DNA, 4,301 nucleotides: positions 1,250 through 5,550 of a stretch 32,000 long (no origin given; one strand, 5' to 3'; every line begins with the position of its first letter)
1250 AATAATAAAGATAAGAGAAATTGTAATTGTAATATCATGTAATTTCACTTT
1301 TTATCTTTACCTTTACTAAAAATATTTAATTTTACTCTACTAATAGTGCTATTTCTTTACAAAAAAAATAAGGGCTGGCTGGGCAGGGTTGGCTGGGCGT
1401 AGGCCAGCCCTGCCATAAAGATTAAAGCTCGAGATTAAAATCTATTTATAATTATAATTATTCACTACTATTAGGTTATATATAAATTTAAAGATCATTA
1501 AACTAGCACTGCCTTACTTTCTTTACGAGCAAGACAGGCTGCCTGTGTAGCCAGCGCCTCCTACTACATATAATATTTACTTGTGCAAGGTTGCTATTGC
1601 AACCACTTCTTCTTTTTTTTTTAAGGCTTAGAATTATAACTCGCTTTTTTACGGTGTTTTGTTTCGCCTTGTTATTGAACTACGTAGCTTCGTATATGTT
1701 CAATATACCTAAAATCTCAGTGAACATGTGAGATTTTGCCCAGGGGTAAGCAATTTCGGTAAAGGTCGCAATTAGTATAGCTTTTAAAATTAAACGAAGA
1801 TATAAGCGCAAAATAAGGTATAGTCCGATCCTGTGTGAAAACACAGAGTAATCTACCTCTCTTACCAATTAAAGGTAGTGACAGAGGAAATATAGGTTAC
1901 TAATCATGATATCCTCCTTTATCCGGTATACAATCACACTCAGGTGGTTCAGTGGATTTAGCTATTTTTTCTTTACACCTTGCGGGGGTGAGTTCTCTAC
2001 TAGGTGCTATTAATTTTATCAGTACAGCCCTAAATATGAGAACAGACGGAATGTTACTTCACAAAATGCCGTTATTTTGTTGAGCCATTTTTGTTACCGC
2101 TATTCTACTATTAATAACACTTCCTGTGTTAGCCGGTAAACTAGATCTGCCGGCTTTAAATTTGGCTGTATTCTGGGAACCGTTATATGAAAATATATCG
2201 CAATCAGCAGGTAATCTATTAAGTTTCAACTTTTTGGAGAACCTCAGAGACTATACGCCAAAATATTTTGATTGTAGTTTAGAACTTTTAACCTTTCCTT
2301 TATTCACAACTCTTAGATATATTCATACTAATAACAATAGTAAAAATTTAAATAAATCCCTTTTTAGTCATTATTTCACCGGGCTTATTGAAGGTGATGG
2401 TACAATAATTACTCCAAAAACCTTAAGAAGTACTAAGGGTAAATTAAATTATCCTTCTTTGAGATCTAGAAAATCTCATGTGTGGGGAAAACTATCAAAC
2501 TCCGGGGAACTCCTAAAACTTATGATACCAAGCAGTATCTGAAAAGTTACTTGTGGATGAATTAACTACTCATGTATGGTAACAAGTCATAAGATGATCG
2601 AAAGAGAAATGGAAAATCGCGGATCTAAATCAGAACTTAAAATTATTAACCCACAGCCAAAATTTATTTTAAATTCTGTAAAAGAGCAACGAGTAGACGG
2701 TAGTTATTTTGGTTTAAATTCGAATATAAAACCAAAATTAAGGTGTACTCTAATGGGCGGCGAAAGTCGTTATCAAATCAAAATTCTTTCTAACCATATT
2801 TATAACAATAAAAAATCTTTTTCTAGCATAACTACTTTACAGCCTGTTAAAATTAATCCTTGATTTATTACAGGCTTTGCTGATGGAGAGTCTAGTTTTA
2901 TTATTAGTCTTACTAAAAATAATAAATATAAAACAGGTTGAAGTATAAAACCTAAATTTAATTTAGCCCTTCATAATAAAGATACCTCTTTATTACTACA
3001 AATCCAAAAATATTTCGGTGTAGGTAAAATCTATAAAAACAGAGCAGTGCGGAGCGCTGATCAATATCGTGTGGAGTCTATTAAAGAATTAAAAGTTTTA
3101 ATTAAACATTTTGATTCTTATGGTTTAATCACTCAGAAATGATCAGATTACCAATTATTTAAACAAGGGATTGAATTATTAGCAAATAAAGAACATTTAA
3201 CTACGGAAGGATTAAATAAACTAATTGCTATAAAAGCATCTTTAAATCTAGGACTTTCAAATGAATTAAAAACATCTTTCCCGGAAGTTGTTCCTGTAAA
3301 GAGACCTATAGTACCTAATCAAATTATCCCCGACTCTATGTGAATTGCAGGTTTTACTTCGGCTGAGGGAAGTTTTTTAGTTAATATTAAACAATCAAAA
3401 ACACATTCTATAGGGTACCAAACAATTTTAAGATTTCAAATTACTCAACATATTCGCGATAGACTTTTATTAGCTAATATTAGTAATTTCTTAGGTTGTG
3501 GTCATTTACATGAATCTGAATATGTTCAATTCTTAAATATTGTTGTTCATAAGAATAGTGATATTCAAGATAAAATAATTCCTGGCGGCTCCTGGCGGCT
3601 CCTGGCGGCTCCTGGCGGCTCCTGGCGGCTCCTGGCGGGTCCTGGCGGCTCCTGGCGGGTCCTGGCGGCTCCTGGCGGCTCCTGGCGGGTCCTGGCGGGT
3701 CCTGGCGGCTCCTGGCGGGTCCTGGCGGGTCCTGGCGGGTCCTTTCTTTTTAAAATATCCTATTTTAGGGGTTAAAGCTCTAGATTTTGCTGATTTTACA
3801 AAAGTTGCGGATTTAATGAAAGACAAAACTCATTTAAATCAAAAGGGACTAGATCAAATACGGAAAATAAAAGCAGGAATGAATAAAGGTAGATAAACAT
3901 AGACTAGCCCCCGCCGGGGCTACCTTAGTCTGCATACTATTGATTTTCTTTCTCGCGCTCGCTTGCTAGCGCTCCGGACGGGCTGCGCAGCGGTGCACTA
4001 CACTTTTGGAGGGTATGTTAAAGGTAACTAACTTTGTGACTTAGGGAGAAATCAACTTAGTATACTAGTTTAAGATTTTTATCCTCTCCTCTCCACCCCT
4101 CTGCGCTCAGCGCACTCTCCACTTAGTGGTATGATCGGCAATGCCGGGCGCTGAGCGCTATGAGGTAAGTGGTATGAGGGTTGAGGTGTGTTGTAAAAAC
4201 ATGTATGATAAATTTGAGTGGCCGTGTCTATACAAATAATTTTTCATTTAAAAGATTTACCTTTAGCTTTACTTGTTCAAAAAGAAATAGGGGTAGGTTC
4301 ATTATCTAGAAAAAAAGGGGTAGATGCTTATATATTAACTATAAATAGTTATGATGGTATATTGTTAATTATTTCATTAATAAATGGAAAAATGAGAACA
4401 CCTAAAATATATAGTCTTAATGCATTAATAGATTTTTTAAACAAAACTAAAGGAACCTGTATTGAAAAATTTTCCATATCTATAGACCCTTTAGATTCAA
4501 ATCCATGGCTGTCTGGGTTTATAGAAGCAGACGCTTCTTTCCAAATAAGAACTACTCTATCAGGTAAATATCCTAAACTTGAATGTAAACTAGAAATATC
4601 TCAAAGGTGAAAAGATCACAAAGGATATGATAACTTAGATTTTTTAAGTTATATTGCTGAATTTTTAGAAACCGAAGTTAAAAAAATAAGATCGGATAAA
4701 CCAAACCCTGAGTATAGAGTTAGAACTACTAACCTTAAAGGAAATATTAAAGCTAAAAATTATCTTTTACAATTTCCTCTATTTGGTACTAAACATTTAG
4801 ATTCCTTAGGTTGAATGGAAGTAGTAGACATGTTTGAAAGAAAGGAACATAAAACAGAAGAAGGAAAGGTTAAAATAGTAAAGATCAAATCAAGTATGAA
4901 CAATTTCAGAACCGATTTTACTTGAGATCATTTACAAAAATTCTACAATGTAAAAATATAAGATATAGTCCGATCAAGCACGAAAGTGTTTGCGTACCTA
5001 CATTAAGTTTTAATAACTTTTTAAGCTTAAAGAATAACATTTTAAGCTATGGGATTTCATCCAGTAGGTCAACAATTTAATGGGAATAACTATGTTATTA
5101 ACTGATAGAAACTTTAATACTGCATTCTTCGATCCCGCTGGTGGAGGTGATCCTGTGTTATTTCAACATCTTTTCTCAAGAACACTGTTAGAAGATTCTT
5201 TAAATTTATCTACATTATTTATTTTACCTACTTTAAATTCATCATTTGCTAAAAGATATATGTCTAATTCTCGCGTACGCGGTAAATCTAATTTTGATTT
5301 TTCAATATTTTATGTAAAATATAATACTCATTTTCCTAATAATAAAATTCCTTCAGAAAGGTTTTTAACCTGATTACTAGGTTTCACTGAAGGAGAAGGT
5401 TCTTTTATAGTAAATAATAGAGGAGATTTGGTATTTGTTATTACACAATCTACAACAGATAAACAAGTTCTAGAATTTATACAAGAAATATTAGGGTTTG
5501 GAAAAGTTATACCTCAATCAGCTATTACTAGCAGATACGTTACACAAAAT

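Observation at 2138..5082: Intron within an intron: a group I intron inserted into the homing-endonuclease ORF of another cox1 intron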

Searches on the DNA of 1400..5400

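Call 7: search_rna_families(source=window, start=1400, end=5400, threshold=evalue, max_evalue=10, show_alignments=4)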
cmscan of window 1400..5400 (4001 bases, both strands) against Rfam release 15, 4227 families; matches with E-value up to 10: 4.
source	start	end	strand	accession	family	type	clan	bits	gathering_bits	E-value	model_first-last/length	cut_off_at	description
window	2431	2772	+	RF00028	Intron_gpI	Intron;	-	47.2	50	4.3e-10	1-253/253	no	Group I catalytic intron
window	2158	2263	+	RF00028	Intron_gpI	Intron;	-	31.9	50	1.6e-05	47-158/253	no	Group I catalytic intron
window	4080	4182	-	RF03426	mir-1294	Gene; miRNA;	-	21.7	90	0.23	1-118/118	no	mir-1294 microRNA precursor family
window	1712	1847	+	RF00028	Intron_gpI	Intron;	-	19.2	50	0.11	1-253/253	no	Group I catalytic intron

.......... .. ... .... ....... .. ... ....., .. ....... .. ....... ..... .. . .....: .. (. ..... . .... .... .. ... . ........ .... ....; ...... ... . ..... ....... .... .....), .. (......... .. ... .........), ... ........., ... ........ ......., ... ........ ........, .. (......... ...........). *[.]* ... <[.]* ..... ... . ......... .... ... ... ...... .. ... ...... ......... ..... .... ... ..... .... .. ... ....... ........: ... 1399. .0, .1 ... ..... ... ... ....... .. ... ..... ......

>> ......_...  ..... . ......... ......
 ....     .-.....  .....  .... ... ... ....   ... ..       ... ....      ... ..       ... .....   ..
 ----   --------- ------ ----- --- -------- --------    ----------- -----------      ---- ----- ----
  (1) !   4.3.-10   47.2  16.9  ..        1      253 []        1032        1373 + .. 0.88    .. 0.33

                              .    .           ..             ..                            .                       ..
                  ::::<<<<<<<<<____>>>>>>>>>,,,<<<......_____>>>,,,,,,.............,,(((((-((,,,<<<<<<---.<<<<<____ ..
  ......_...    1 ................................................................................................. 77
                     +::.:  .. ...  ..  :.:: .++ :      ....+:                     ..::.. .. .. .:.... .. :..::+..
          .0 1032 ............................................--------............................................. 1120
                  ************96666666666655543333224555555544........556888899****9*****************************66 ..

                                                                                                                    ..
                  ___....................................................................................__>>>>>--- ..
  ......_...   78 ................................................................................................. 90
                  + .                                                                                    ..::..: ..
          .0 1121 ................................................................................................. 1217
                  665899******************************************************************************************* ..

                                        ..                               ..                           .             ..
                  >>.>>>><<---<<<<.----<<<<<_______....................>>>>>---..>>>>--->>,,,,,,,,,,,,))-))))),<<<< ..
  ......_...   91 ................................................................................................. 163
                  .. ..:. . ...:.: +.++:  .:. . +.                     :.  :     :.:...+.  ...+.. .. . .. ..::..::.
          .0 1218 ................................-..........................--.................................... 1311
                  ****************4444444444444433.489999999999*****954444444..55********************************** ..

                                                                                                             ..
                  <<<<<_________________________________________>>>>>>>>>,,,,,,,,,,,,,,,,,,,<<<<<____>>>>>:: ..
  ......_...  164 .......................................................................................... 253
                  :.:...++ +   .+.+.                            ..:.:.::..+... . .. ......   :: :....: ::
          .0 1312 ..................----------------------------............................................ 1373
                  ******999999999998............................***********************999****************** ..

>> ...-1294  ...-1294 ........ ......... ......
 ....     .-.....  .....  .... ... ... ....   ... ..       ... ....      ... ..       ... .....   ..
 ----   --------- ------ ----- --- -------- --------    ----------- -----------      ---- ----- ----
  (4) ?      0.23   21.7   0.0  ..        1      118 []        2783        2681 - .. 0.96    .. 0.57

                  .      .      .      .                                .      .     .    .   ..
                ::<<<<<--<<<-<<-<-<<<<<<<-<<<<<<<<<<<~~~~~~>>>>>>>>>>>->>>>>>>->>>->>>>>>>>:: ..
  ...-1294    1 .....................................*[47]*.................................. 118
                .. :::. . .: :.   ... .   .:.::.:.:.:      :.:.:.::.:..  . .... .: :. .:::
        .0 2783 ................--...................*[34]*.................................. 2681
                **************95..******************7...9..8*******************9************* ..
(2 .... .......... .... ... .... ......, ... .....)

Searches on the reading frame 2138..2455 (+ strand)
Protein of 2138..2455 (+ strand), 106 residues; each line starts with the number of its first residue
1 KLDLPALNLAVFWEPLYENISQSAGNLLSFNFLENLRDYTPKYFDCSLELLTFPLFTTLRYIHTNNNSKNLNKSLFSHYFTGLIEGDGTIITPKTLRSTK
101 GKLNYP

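Call 8: search_protein_families(library=pfam, proteins=[window:2138-2455:+], max_evalue=0.01)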
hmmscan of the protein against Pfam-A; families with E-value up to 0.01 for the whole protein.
seq(106 aa): 0 families
